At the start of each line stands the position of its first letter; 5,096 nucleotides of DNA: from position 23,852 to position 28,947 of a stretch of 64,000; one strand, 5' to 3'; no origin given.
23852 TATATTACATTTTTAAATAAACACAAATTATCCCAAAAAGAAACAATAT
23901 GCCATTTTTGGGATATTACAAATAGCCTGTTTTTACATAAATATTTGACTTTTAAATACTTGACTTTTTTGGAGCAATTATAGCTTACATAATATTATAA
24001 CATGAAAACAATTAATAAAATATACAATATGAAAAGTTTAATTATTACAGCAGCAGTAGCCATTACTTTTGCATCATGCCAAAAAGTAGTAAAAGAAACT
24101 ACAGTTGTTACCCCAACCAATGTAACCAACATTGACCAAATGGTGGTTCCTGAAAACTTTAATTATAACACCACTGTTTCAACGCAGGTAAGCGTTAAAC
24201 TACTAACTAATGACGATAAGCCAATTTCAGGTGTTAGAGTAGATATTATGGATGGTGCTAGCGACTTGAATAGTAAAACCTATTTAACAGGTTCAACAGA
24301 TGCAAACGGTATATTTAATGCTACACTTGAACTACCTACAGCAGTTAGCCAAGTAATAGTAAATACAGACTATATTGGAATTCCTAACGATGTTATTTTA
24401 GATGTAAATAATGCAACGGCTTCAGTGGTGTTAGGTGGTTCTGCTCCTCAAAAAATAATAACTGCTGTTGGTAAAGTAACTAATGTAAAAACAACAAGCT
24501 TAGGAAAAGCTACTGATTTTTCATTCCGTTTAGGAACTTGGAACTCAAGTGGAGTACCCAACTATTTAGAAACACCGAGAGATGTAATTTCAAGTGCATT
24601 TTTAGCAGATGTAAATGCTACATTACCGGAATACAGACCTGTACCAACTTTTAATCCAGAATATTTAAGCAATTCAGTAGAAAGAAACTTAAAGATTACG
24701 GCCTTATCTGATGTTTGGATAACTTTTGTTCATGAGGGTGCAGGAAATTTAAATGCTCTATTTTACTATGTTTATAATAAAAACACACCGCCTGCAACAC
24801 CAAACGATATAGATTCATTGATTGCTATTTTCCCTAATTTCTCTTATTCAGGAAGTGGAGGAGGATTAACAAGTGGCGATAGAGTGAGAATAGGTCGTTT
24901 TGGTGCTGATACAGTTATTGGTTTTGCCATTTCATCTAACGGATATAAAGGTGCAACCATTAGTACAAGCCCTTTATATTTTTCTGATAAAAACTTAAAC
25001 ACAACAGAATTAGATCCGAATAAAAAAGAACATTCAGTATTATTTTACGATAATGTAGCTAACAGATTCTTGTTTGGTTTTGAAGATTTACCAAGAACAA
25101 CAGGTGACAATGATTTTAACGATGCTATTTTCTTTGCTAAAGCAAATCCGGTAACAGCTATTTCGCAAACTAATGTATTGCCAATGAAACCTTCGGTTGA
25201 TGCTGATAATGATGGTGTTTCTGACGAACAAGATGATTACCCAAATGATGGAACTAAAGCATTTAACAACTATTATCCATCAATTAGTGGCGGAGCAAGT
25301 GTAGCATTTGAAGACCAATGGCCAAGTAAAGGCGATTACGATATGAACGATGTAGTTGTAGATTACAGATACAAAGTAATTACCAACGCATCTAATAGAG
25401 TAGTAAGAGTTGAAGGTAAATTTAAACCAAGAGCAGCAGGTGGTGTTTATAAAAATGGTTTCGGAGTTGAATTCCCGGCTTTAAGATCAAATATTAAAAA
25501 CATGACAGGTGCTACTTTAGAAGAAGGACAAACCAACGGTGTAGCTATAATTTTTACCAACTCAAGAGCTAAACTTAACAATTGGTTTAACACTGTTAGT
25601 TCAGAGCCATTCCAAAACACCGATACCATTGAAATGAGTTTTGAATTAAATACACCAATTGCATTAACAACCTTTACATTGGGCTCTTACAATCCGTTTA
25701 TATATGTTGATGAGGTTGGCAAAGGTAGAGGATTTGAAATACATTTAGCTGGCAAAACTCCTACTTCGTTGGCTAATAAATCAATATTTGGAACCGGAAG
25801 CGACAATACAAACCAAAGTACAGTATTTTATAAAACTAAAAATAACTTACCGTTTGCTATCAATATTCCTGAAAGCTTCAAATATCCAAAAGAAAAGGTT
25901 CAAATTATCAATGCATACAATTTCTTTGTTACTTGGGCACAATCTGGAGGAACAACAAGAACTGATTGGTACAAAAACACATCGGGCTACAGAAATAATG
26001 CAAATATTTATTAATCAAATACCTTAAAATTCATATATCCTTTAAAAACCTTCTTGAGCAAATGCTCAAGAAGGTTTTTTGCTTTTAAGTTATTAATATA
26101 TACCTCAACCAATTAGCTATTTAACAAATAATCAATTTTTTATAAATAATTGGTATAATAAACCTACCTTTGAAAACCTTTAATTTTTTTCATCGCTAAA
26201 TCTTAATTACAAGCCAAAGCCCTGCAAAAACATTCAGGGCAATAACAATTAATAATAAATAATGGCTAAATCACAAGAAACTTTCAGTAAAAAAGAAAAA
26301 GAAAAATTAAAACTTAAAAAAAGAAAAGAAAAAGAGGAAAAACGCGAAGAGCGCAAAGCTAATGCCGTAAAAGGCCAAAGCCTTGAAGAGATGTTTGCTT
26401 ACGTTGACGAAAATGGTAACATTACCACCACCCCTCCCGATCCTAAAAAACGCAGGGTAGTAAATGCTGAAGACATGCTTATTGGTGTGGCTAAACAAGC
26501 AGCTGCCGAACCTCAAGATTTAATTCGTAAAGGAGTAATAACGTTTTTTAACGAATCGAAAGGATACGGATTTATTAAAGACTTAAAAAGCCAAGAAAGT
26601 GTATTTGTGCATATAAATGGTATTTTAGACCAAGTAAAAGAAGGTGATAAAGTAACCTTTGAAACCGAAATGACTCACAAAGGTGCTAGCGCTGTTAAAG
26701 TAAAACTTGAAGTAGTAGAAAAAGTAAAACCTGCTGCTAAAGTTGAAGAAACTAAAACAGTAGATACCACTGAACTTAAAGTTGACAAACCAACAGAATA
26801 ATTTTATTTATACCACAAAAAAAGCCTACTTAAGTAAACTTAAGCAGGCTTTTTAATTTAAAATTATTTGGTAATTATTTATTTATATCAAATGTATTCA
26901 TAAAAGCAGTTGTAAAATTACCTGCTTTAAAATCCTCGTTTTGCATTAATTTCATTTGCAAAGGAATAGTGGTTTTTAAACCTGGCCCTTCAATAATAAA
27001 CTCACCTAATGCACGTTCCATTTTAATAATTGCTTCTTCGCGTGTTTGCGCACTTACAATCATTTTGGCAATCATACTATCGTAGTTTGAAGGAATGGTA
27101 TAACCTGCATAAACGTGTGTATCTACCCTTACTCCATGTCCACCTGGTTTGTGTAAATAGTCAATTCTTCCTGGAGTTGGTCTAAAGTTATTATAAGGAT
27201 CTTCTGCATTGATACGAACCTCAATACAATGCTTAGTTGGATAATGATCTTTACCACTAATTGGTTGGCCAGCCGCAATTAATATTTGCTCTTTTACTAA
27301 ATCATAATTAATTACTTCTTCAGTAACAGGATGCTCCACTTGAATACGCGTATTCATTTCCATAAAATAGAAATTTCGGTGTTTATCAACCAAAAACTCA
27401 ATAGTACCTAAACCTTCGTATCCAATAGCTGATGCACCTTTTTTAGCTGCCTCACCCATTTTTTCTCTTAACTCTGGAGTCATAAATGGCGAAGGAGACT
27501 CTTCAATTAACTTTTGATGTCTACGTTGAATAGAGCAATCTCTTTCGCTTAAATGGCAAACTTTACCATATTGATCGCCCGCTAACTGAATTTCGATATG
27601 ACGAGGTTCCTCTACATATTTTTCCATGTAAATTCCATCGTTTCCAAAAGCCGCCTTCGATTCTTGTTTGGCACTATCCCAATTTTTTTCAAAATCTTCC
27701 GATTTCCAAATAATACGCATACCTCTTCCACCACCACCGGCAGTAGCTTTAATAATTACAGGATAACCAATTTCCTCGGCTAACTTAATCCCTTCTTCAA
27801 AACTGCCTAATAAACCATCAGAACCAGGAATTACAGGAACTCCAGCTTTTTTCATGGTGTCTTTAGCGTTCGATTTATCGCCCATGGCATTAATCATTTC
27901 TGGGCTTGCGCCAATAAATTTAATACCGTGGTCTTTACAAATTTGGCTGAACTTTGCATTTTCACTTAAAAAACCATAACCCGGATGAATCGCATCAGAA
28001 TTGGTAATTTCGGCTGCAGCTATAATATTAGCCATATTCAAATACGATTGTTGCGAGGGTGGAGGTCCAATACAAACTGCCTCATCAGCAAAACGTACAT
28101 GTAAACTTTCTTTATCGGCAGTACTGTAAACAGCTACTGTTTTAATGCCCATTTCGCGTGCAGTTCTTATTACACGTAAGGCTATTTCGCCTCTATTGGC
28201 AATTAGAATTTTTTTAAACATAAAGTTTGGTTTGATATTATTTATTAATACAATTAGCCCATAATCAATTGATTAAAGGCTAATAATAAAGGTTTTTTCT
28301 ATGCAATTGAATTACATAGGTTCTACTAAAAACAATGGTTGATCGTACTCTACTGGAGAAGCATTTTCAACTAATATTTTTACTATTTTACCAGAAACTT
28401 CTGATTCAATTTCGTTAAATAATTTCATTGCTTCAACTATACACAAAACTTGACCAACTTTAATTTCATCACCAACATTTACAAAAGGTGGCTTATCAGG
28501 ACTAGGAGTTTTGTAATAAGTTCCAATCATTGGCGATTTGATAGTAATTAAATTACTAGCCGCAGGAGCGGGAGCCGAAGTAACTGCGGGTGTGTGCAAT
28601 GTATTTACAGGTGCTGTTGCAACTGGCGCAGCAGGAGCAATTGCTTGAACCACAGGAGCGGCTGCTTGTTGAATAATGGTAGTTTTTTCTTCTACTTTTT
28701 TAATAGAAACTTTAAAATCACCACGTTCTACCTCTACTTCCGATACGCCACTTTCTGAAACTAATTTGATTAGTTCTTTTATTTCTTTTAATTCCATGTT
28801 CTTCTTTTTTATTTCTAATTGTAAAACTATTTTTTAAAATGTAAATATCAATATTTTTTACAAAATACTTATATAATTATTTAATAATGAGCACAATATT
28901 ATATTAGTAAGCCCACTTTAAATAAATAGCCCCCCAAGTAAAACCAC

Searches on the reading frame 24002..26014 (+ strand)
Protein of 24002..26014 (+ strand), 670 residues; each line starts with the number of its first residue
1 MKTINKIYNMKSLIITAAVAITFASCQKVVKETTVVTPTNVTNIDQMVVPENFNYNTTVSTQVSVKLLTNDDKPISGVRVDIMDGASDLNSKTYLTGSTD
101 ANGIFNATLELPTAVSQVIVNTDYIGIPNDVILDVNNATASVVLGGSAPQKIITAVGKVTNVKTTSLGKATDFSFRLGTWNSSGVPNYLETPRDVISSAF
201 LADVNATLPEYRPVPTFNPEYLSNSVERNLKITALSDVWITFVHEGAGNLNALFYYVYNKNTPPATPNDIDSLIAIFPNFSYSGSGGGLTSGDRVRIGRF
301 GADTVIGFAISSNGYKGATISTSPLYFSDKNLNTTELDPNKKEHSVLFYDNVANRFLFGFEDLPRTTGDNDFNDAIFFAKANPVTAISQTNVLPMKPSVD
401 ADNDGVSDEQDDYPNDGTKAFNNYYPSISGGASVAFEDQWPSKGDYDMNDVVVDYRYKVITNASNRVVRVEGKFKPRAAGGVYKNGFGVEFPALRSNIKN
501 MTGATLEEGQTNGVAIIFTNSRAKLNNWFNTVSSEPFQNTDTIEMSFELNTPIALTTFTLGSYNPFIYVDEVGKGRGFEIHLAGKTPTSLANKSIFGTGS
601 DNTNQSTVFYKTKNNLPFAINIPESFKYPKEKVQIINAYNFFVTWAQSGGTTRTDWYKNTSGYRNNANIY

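Call 65: search_protein_families(library=pfam, proteins=[window:24002-26014:+], max_evalue=0.00001)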
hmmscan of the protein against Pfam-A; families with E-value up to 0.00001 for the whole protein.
window:24002-26014:+ (670 aa): 2 families
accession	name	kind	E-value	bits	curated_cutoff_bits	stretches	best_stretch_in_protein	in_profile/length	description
PF16130.10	DUF4842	-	1.9e-53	182.1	22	1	465-657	1-208/208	Domain of unknown function (DUF4842)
PF13448.11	DUF4114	-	1.3e-18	68.1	27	1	300-381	1-84/85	Domain of unknown function (DUF4114)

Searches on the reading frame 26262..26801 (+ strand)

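Call 65: search_protein_families(library=pfam, proteins=[window:26262-26801:+], max_evalue=0.00001)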
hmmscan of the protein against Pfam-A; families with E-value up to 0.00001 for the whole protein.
window:26262-26801:+ (179 aa): 1 family
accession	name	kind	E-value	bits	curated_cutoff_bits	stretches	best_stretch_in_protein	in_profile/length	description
PF00313.28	CSD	-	1.1e-13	51.3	27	1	90-148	2-64/66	'Cold-shock' DNA-binding domain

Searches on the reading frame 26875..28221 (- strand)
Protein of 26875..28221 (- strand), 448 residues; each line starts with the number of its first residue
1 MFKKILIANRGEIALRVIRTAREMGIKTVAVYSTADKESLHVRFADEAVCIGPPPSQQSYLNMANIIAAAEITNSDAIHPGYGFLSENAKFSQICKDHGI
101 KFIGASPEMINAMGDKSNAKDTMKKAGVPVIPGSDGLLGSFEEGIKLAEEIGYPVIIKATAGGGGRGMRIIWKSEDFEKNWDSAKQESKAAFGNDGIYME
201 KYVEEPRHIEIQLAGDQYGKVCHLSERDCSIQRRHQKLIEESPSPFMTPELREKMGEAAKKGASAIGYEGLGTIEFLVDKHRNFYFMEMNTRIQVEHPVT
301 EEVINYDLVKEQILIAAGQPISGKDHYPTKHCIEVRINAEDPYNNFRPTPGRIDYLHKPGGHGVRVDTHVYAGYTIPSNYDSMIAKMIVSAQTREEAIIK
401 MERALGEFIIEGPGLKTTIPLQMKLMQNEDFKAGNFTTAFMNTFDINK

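Call 65: search_protein_families(library=pfam, proteins=[window:26875-28221:-], max_evalue=0.00001)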
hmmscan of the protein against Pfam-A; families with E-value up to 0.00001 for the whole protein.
window:26875-28221:- (448 aa): 5 families
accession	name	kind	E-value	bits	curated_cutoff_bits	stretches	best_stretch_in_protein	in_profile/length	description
PF02786.22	CPSase_L_D2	-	3.1e-74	249.5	19.8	1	115-321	1-208/211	Carbamoyl-phosphate synthase L chain, ATP binding domain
PF00289.28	Biotin_carb_N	-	6.8e-47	158.9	25.5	1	1-110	1-110/110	Biotin carboxylase, N-terminal domain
PF02785.25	Biotin_carb_C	-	1.4e-38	131.8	32.4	1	334-442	1-107/108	Biotin carboxylase C-terminal domain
PF02222.28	ATP-grasp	-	3e-09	37.2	27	1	142-292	20-162/179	ATP-grasp domain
PF07478.18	Dala_Dala_lig_C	-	1.1e-08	35.2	24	1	146-291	30-174/204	D-ala D-ala ligase C-terminus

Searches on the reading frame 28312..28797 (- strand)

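Call 65: search_protein_families(library=pfam, proteins=[window:28312-28797:-], max_evalue=0.00001)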
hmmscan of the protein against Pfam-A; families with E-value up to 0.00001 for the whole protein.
window:28312-28797:- (161 aa): 1 family
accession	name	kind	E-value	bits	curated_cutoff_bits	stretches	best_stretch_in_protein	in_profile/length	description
PF00364.28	Biotin_lipoyl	-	1e-23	83.3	22.1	1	85-156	2-71/73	Biotin-requiring enzyme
